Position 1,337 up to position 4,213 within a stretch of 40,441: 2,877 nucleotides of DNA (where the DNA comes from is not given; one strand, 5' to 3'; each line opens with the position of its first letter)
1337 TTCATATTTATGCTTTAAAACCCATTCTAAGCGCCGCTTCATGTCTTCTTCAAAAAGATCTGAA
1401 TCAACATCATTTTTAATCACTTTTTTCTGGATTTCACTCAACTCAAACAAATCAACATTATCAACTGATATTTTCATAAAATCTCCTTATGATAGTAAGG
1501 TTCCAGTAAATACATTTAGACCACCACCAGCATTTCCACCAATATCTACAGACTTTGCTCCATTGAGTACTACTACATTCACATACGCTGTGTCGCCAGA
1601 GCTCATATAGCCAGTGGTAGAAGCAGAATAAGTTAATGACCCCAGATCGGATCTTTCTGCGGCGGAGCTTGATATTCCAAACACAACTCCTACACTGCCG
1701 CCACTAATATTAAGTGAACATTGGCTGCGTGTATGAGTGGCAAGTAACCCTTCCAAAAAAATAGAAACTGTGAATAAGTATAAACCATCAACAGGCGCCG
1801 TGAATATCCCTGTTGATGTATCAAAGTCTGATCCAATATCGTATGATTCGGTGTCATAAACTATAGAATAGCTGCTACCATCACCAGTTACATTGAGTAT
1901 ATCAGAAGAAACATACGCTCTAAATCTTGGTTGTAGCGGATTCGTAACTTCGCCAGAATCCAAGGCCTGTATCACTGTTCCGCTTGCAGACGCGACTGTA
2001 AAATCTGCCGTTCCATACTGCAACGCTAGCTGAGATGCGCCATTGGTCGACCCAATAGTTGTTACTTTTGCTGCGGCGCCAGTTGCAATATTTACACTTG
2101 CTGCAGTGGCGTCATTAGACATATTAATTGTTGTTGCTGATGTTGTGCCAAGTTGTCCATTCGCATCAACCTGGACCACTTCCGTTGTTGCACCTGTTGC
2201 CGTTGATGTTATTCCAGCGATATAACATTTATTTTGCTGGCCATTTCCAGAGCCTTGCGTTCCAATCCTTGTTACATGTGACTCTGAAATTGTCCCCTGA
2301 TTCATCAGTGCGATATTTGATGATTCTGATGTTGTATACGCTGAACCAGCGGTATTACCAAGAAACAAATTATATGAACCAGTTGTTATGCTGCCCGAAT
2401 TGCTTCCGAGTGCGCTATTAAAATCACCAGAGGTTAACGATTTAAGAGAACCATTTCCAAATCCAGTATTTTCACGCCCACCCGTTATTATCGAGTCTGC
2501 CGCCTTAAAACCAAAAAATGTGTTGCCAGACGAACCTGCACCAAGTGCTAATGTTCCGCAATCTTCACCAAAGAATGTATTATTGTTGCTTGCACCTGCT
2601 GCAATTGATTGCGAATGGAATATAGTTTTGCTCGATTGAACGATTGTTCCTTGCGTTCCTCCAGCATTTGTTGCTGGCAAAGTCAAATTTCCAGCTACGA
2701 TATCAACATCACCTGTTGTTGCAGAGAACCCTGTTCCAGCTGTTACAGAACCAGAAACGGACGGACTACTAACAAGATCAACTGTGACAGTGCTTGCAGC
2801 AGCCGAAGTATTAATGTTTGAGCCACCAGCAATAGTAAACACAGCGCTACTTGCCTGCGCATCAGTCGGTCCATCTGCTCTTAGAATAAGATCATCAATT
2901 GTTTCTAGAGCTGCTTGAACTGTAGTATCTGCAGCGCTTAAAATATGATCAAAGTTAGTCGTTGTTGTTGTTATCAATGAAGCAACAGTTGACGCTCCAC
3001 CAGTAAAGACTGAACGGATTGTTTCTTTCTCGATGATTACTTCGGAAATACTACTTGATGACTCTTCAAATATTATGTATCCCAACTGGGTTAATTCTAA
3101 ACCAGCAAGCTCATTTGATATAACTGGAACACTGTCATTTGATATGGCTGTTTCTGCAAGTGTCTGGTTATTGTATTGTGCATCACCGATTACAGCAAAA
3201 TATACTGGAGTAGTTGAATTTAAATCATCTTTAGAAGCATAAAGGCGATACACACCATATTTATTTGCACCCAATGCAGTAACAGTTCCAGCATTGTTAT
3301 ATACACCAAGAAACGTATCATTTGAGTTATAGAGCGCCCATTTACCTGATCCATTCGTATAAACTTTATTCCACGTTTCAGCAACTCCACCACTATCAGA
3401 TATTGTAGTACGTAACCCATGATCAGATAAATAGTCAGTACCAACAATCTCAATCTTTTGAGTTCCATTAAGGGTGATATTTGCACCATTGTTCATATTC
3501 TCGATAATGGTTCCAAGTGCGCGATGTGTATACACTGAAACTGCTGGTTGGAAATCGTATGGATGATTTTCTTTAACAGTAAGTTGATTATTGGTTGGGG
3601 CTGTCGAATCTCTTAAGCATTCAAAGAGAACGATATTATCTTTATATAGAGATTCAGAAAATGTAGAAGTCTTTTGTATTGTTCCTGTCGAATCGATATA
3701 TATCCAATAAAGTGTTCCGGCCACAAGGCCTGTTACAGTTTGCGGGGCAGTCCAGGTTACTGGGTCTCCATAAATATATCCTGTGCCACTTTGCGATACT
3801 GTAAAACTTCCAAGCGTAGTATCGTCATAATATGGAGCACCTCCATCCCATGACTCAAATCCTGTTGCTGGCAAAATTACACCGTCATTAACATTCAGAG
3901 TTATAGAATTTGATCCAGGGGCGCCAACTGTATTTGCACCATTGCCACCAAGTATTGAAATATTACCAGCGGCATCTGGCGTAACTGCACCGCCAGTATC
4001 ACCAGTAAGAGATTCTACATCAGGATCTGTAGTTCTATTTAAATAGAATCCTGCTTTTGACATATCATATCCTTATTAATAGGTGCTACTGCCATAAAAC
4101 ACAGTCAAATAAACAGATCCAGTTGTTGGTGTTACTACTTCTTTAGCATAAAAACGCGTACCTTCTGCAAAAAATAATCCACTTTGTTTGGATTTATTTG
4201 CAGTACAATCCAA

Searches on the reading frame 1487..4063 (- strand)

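Call 35: search_protein_families(library=phrogs, proteins=[window:1487-4063:-], max_evalue=0.00001)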
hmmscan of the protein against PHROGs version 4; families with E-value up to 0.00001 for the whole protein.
window:1487-4063:- (858 aa): 1 family
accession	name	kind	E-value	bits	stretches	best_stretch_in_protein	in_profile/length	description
phrog_15750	-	unknown function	4.6e-12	47.4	1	709-798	28-113/168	-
